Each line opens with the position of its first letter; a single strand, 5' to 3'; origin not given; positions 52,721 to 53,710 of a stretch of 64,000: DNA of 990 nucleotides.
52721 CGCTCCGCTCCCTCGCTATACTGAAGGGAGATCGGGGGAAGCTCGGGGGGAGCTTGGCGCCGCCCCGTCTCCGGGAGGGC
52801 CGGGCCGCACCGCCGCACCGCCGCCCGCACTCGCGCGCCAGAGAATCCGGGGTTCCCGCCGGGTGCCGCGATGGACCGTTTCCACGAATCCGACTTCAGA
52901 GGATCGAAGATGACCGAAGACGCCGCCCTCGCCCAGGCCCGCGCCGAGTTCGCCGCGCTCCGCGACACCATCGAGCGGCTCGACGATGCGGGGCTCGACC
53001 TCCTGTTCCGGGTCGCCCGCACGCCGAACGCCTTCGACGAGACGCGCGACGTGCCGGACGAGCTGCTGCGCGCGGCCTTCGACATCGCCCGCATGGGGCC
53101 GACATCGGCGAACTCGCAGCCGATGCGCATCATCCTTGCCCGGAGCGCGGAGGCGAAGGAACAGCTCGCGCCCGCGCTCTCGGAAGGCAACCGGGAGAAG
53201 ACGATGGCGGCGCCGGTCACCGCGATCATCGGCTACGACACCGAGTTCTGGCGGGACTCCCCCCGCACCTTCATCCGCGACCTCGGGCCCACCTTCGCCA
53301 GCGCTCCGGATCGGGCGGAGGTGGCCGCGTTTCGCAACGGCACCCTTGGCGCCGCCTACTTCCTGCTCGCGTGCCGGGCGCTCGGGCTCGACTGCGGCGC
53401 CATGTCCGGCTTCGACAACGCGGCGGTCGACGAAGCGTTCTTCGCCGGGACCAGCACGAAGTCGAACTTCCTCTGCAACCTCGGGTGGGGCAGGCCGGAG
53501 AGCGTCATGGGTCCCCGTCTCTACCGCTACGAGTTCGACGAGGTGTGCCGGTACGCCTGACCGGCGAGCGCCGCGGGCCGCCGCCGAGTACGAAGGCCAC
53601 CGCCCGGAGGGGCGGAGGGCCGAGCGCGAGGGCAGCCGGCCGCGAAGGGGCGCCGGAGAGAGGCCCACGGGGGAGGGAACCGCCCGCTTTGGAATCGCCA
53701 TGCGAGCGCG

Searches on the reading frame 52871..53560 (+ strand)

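Call 26: search_protein_families(library=pfam, proteins=[window:52871-53560:+], max_evalue=0.001)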
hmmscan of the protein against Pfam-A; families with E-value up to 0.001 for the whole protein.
window:52871-53560:+ (229 aa): 1 family
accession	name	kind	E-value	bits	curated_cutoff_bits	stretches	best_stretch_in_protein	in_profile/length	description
PF00881.29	Nitroreductase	-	7e-19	69.1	23.5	1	50-190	5-152/167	Nitroreductase family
